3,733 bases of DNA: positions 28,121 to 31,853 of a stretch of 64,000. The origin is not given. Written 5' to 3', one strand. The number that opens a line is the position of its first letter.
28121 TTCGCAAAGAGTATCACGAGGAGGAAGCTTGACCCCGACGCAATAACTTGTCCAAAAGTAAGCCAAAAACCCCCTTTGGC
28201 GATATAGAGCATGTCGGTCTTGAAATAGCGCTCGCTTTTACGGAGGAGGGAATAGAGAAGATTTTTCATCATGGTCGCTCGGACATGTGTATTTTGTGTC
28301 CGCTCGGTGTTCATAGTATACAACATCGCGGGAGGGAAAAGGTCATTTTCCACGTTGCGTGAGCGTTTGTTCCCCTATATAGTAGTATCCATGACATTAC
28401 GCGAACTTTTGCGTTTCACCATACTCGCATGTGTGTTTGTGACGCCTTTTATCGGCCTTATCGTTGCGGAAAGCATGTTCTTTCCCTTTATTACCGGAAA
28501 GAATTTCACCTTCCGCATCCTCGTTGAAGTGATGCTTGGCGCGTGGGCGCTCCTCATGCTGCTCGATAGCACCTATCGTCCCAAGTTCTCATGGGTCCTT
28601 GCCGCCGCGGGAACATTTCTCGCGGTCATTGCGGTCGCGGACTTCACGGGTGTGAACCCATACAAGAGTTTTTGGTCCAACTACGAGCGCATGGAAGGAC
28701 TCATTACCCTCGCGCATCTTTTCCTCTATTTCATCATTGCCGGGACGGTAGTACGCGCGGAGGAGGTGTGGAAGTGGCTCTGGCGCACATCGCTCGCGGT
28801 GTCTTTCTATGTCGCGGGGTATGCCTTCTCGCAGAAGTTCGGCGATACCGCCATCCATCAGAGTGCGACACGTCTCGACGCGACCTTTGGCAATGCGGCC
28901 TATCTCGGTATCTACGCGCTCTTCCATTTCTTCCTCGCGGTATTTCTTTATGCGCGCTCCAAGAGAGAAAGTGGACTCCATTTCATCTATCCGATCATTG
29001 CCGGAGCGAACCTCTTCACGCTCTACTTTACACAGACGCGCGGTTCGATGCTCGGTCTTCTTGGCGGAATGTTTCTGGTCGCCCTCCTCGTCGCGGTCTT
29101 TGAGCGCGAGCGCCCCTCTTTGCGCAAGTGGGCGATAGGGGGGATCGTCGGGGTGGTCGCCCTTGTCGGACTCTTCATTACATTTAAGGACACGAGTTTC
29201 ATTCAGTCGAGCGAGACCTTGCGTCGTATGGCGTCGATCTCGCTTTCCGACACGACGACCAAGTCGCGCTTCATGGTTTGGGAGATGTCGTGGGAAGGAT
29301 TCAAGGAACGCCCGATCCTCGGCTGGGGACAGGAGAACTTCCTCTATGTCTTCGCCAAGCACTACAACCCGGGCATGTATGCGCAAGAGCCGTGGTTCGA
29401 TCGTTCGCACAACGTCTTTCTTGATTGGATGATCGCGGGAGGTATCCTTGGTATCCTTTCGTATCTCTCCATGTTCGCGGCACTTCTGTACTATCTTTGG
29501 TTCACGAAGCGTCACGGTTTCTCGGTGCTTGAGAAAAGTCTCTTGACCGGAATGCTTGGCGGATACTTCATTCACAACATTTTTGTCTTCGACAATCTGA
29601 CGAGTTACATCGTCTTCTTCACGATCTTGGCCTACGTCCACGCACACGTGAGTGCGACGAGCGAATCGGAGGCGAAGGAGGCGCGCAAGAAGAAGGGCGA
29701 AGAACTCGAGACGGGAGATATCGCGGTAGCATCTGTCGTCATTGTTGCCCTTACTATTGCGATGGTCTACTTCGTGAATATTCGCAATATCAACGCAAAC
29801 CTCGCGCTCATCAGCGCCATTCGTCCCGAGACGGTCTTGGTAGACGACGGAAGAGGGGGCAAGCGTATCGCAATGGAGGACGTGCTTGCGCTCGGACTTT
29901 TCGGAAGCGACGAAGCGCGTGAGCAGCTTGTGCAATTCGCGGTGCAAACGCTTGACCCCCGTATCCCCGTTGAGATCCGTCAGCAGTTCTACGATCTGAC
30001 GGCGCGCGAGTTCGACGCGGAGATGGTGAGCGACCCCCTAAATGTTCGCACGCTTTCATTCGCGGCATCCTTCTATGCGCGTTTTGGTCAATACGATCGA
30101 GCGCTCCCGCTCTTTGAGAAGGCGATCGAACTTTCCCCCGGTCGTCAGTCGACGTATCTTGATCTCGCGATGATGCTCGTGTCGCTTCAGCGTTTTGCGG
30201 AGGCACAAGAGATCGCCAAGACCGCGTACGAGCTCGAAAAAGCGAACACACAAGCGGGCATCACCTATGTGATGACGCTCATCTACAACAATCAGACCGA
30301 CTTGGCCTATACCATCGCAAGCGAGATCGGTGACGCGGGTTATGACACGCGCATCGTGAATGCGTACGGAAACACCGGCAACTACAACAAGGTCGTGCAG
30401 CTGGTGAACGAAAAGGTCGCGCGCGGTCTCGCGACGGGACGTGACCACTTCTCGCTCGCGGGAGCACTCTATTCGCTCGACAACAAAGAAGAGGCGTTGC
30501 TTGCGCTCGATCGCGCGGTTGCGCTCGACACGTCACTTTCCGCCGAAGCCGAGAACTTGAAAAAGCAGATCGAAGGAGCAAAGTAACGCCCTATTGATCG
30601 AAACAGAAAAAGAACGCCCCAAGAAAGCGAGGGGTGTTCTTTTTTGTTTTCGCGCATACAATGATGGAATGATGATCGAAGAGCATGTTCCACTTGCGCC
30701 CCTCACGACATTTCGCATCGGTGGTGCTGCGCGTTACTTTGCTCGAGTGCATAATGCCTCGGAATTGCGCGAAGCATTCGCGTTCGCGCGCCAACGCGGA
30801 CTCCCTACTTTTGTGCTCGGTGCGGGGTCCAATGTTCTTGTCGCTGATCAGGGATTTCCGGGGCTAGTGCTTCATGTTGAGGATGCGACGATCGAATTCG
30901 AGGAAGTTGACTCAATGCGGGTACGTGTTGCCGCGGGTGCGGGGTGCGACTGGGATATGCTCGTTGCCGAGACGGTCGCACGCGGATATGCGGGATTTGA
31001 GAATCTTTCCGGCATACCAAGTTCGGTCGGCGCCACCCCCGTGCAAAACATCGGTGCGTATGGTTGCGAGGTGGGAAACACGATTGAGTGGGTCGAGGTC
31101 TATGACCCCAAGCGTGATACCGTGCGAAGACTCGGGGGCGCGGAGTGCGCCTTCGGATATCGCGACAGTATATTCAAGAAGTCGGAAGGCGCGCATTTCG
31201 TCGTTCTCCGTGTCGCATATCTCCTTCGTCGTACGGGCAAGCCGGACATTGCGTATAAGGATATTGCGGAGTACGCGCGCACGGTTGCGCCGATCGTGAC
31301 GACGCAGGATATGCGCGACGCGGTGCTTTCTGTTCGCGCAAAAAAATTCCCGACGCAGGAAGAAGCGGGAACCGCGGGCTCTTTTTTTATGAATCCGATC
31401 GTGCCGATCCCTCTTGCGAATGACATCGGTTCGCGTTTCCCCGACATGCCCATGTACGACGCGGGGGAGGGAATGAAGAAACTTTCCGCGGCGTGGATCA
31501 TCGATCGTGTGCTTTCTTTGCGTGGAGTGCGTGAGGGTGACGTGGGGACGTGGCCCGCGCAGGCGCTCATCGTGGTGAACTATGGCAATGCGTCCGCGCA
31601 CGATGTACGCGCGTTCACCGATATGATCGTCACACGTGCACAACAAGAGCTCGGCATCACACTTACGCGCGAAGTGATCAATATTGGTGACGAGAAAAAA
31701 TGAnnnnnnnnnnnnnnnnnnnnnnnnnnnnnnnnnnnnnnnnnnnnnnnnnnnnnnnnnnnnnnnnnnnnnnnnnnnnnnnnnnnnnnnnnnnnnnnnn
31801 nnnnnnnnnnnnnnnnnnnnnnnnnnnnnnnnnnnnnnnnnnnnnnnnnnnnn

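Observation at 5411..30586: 25-kb heavily tailored glycan locus with an embedded Elp3-like radical-SAM/GNAT enzyme and six to seven SAM methyltransferases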

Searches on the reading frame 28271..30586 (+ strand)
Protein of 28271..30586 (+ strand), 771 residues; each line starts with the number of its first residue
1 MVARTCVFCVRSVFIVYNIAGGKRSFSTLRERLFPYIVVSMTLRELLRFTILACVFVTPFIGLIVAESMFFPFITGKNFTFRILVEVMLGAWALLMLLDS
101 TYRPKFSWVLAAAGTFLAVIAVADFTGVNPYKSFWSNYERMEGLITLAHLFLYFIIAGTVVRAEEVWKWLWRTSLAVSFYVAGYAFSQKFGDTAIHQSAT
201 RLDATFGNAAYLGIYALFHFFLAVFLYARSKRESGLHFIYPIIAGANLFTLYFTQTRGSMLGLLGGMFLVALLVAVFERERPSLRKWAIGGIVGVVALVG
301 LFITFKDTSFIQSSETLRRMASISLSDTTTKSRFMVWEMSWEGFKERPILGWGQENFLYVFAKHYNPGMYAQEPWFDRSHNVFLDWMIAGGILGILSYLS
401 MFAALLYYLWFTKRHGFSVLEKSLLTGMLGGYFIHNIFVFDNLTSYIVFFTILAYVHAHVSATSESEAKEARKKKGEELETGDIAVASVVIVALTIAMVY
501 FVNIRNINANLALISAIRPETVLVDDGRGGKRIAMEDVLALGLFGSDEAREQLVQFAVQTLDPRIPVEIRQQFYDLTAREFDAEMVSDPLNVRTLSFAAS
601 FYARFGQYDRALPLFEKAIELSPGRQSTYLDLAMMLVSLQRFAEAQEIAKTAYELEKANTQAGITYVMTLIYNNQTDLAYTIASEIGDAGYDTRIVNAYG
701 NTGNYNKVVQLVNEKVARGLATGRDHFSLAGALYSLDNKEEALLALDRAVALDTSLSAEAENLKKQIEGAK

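Call 6: search_protein_families(library=pfam, proteins=[window:28271-30586:+], max_evalue=0.001)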
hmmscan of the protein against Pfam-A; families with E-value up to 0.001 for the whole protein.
window:28271-30586:+ (771 aa): 10 families
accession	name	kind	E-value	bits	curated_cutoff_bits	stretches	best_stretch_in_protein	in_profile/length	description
PF04932.20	Wzy_C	-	9.1e-22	77.9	31.7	1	247-399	6-149/149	O-Antigen ligase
PF07719.23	TPR_2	-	5.1e-10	39.1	27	0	599-624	8-33/34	Tetratricopeptide repeat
PF14559.12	TPR_19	-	2.5e-09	37.7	25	1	606-651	5-50/68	Tetratricopeptide repeat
PF13424.12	TPR_12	-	2.5e-09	37.6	30.1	1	594-655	5-74/77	Tetratricopeptide repeat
PF13181.12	TPR_8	-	7.7e-09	35.5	25.7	0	597-623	6-32/34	Tetratricopeptide repeat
PF13428.12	TPR_14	-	6.1e-07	30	23.5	0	598-633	7-42/44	Tetratricopeptide repeat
PF00515.34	TPR_1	-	1.8e-06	27.9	27.8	0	602-623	11-32/34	Tetratricopeptide repeat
PF13374.12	TPR_10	-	5.4e-06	26.7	27.5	0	594-621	4-31/42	Tetratricopeptide repeat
PF13176.12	TPR_7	-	1.9e-05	24.8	27.9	0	594-625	1-32/36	Tetratricopeptide repeat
PF12895.13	ANAPC3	-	3.5e-05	24.4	27.2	0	606-677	3-73/82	Anaphase-promoting complex, cyclosome, subunit 3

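Call 10: search_protein_families(library=ncbifam, proteins=[window:28271-30586:+], max_evalue=0.001)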
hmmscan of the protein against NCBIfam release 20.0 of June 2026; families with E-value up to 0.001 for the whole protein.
window:28271-30586:+ (771 aa): 8 families
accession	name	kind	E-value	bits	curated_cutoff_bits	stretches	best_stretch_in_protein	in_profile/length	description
TIGR00947.1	2A73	equivalog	7.1e-13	48.3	366.4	1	81-406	41-362/425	IctB family putative bicarbonate transporter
NF040959.1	MamA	equivalog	4.9e-09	35.9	200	1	597-682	76-159/204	magnetosome protein MamA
TIGR02917.1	PEP_TPR_lipo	equivalog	7.5e-07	27.4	312.2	1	587-685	358-456/899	XrtA/PEP-CTERM system TPR-repeat protein PrsT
NF047558.1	TPR_END_plus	domain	1.9e-06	27.7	32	0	599-624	6-31/56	TPR end-of-group domain-containing protein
NF052415.1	T3SS_chap_SctY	equivalog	2.4e-05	24.8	70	1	593-665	7-80/106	type III secretion apparatus assembly chaperone SctY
TIGR02552.1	LcrH_SycD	equivalog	8.6e-05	22.3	104.8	0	586-661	46-121/136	SycD/LcrH family type III secretion system chaperone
TIGR03939.1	PGA_TPR_OMP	equivalog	0.00026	19.3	366.65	1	585-676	79-172/800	poly-beta-1,6 N-acetyl-D-glucosamine export porin PgaA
NF047371.1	FlcA_CTERM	equivalog_domain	0.0006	18.4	300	0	569-659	133-223/646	periplasmic flagellar collar protein FlcA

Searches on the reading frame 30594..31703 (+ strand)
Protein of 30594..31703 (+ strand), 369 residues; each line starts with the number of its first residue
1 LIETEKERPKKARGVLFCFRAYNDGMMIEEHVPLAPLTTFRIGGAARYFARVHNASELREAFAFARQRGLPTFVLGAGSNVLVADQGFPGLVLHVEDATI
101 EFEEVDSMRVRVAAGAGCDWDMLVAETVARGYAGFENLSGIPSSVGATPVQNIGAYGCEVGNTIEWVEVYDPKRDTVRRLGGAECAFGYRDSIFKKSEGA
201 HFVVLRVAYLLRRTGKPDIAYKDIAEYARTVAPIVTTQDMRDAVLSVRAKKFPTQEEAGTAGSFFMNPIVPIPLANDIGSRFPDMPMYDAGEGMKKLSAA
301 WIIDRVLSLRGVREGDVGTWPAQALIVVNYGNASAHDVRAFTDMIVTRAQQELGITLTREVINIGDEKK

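Call 6: search_protein_families(library=pfam, proteins=[window:30594-31703:+], max_evalue=0.001)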
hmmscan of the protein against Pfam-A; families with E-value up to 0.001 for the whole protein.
window:30594-31703:+ (369 aa): 2 families
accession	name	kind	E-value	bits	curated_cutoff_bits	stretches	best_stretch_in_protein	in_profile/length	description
PF01565.28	FAD_binding_4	-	1e-22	80.8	26.4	1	48-174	3-133/139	FAD binding domain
PF02873.21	MurB_C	-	2.1e-17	63.5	27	1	240-362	2-97/99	UDP-N-acetylenolpyruvoylglucosamine reductase, C-terminal domain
